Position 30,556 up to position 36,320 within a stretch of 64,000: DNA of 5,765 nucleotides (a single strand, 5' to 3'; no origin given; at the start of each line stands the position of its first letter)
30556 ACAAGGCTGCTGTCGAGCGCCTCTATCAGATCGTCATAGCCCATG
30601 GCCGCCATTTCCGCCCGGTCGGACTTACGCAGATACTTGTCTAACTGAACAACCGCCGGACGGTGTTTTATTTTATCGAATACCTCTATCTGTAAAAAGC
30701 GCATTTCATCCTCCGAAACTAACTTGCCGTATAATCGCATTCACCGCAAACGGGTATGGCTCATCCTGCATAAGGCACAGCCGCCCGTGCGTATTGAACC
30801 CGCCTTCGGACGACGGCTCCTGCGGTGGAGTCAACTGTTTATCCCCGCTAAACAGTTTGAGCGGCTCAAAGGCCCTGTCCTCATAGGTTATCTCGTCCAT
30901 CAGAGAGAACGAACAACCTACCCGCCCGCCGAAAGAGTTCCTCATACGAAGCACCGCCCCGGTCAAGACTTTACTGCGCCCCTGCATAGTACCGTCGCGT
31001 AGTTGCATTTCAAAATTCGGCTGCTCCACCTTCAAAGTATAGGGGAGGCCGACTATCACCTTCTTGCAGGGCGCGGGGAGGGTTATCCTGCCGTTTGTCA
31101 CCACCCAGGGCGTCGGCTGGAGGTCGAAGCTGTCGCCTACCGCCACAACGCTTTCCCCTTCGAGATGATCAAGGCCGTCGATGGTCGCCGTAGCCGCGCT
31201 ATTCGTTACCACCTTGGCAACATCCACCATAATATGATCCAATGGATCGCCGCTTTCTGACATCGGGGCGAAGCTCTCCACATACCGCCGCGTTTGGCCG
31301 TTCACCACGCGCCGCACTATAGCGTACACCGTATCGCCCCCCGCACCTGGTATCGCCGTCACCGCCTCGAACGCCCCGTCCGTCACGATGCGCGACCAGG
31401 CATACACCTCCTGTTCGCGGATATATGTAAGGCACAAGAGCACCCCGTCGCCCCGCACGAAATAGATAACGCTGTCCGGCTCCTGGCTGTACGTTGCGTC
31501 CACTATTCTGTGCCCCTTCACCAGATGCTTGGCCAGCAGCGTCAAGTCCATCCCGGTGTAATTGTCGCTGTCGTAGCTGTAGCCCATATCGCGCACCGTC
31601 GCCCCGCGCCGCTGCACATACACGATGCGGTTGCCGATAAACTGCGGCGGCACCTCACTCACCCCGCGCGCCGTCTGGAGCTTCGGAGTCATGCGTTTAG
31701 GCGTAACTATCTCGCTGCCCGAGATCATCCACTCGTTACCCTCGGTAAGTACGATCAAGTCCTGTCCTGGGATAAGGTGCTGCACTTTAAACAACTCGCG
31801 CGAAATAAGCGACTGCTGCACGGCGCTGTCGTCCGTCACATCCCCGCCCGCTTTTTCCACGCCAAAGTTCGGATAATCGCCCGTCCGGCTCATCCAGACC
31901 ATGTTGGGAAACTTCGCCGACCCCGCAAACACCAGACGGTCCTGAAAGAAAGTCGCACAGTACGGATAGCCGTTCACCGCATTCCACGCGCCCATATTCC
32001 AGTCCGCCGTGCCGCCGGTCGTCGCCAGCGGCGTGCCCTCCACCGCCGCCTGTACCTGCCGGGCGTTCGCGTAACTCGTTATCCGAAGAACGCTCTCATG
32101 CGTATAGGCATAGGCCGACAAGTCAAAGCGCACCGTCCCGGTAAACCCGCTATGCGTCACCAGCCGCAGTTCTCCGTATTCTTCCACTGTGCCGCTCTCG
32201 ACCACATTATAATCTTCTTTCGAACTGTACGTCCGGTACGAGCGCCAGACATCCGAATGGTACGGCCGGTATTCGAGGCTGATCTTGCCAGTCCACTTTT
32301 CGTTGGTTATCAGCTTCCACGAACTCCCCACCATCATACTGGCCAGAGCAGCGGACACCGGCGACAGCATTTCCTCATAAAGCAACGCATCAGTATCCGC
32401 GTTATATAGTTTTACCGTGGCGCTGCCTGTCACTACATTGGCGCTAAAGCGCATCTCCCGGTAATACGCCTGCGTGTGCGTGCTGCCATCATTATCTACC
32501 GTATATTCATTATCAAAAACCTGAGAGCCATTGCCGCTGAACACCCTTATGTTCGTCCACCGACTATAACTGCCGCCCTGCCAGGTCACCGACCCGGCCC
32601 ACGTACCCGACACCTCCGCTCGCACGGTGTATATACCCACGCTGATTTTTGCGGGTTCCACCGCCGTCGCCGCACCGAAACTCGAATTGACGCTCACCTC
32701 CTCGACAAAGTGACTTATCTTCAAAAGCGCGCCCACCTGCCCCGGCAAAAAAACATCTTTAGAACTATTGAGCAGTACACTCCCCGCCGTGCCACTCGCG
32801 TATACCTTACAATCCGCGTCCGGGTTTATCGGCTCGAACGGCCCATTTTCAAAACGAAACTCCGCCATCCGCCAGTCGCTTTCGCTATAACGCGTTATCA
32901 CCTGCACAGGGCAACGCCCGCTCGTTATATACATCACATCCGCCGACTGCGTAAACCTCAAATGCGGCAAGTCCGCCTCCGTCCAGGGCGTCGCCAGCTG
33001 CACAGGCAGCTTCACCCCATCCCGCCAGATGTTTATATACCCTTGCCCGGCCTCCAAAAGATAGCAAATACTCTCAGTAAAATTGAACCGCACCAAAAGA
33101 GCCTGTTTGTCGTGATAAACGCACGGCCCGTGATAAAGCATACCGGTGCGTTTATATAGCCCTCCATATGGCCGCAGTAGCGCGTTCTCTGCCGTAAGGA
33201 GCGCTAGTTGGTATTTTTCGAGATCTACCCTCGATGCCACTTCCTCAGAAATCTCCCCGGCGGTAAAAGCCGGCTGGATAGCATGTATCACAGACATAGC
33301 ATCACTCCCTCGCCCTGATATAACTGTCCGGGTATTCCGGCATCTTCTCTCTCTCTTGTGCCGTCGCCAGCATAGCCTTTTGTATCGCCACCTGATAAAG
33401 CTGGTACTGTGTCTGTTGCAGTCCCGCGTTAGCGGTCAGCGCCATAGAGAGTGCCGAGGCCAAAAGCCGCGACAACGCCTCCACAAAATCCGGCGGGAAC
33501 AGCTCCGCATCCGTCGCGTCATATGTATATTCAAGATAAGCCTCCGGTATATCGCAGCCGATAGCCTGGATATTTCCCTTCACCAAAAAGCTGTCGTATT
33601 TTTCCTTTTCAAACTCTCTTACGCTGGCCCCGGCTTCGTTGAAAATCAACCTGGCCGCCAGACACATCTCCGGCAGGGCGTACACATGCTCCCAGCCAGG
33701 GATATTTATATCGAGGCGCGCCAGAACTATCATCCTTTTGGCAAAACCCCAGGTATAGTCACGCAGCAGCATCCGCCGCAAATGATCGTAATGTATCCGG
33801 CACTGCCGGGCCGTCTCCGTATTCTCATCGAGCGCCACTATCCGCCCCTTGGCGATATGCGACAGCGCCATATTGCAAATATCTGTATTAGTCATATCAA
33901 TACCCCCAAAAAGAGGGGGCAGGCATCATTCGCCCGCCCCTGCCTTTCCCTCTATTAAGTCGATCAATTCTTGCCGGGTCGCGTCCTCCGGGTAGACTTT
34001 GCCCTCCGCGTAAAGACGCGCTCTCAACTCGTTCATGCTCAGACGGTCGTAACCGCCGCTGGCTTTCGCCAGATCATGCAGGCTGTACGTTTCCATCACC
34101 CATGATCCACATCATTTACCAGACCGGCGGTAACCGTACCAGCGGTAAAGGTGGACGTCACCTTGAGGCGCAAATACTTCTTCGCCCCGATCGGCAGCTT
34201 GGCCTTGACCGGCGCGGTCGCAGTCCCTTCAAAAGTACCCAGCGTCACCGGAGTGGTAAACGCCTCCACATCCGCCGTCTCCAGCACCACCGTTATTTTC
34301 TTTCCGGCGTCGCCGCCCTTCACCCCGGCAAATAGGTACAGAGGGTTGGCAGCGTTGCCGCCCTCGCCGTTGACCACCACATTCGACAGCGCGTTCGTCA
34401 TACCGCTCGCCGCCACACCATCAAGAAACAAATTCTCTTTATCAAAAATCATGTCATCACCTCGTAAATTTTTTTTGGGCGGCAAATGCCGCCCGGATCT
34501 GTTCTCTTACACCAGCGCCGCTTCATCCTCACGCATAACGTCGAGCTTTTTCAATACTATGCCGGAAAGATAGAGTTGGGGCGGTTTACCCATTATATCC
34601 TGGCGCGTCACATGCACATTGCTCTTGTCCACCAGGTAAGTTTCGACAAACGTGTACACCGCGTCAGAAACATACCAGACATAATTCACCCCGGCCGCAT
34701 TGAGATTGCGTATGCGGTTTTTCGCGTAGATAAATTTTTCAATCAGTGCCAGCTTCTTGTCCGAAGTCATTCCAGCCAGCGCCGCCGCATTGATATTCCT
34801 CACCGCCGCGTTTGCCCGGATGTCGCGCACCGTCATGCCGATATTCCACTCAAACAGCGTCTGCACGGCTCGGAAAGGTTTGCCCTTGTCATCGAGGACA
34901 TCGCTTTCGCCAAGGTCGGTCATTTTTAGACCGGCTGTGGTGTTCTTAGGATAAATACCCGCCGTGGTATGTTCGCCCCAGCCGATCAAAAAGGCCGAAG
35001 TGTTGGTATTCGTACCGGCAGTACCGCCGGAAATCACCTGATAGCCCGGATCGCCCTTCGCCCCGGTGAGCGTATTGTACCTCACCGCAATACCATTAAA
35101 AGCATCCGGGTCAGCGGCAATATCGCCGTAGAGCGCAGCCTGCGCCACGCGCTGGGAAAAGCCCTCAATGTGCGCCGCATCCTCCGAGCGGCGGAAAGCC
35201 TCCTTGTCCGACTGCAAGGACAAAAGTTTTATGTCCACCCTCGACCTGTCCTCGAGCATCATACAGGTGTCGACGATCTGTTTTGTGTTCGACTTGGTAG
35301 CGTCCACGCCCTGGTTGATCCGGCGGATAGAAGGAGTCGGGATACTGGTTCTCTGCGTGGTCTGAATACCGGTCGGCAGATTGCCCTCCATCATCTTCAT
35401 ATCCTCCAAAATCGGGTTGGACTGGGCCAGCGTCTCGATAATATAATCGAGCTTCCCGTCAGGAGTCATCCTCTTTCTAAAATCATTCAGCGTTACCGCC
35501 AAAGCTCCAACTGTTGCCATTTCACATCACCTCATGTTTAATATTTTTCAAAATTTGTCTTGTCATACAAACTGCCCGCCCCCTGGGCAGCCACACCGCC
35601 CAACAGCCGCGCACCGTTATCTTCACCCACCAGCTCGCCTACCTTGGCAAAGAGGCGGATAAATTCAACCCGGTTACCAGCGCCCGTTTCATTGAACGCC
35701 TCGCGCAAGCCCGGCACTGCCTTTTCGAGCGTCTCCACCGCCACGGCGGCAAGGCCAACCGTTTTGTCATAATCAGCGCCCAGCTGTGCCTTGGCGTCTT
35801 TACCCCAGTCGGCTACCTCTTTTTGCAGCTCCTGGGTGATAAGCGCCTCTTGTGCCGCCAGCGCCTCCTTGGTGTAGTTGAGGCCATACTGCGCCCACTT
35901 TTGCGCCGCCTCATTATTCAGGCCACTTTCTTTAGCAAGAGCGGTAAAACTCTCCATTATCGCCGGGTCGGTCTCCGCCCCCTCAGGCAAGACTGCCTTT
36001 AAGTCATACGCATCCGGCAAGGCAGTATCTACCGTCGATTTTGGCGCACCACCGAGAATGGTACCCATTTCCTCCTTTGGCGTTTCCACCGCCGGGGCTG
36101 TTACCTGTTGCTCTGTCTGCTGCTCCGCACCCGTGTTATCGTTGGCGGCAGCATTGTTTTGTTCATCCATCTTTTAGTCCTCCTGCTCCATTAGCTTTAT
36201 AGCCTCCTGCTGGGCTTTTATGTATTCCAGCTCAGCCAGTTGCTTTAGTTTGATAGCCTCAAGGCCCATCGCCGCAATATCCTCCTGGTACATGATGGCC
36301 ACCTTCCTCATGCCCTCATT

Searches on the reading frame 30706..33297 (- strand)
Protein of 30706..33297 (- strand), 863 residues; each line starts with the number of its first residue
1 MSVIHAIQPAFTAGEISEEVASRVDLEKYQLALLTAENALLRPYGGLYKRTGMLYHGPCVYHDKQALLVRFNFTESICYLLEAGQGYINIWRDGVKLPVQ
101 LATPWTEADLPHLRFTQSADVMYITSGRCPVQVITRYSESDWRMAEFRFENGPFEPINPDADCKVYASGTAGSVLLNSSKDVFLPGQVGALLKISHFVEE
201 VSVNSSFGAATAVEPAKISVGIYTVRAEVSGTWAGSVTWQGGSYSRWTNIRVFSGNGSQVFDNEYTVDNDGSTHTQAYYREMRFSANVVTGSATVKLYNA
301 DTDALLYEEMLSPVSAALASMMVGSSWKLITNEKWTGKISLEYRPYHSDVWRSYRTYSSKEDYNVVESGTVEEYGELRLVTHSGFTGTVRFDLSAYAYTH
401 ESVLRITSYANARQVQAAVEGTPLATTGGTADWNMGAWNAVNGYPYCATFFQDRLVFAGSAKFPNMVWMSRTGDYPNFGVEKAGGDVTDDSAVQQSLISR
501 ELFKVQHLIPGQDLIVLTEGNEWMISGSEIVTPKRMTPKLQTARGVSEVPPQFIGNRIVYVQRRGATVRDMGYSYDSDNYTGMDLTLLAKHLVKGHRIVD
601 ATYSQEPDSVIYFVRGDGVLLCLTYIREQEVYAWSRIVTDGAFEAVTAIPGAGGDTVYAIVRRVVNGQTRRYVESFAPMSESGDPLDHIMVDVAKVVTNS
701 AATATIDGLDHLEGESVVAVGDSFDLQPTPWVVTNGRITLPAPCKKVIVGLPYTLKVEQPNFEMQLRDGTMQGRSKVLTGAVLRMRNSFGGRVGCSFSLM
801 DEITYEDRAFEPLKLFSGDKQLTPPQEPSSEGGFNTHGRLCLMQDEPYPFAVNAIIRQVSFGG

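Call 12: search_protein_families(library=phrogs, proteins=[window:30706-33297:-], max_evalue=0.001)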
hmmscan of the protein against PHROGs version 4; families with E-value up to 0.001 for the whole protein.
window:30706-33297:- (863 aa): 5 families
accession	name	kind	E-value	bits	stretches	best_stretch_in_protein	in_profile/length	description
phrog_376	-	tail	2.9e-197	658.4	2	332-863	191-711/712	tail protein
phrog_15566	-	tail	3.6e-97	327.2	2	421-682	24-284/552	tail protein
phrog_20269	-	unknown function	3.7e-54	185.2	1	4-206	3-208/374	-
phrog_30010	-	unknown function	7.9e-33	115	1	566-676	189-299/517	-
phrog_21185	-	tail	3.2e-06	26.5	1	339-531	375-565/1038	tail protein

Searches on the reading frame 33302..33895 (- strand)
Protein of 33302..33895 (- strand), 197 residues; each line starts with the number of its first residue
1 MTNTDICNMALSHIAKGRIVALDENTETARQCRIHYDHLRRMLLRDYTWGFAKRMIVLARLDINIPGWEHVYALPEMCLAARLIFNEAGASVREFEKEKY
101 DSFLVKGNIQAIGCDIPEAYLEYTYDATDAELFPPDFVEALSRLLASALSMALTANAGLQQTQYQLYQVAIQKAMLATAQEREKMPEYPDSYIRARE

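Call 12: search_protein_families(library=phrogs, proteins=[window:33302-33895:-], max_evalue=0.001)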
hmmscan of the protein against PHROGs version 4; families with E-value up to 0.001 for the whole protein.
window:33302-33895:- (197 aa): 3 families
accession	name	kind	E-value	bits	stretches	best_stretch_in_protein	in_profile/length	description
phrog_394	-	tail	5.5e-49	167.2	1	1-197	2-189/190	tail protein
phrog_9239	-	tail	1.5e-09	37.8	1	5-176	6-169/741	tail tubular protein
phrog_35446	-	unknown function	0.00044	21.2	1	136-175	5-44/67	-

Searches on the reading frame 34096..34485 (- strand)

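Call 12: search_protein_families(library=phrogs, proteins=[window:34096-34485:-], max_evalue=0.001)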
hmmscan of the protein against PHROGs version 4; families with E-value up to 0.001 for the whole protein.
window:34096-34485:- (129 aa): 1 family
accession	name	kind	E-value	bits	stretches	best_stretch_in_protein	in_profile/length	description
phrog_427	-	unknown function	6.4e-11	43.4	1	12-126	1-132/142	-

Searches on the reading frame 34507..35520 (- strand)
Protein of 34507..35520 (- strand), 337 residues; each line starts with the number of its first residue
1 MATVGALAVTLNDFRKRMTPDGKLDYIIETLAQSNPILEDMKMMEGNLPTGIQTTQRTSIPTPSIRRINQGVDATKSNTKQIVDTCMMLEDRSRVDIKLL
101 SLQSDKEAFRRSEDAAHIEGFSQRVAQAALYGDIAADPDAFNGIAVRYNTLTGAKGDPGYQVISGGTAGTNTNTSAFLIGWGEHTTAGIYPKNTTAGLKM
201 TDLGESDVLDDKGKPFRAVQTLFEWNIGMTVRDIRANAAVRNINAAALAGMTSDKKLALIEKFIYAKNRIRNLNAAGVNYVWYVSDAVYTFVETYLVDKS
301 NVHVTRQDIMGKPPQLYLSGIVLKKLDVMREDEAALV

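Call 12: search_protein_families(library=phrogs, proteins=[window:34507-35520:-], max_evalue=0.001)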
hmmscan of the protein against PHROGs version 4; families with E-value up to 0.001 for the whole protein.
window:34507-35520:- (337 aa): 1 family
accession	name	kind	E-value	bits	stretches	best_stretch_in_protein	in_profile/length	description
phrog_212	-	head and packaging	1.8e-66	225.6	1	7-248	4-298/301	major head protein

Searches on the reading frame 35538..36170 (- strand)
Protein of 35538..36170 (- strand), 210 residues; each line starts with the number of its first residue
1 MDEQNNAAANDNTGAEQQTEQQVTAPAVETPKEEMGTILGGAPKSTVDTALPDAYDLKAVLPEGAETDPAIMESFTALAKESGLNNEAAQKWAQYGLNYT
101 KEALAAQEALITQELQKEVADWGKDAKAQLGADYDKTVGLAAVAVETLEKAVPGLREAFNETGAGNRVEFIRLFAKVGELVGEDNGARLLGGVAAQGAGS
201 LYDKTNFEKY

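Call 12: search_protein_families(library=phrogs, proteins=[window:35538-36170:-], max_evalue=0.001)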
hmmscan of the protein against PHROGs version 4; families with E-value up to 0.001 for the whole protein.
window:35538-36170:- (210 aa): 3 families
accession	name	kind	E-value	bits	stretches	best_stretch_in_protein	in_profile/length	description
phrog_458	-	other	9e-31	108.7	1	6-190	32-227/246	protease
phrog_3742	-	unknown function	1.4e-09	39.3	1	10-185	71-233/287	-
phrog_30010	-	unknown function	4.4e-09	36.6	1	9-185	12-178/517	-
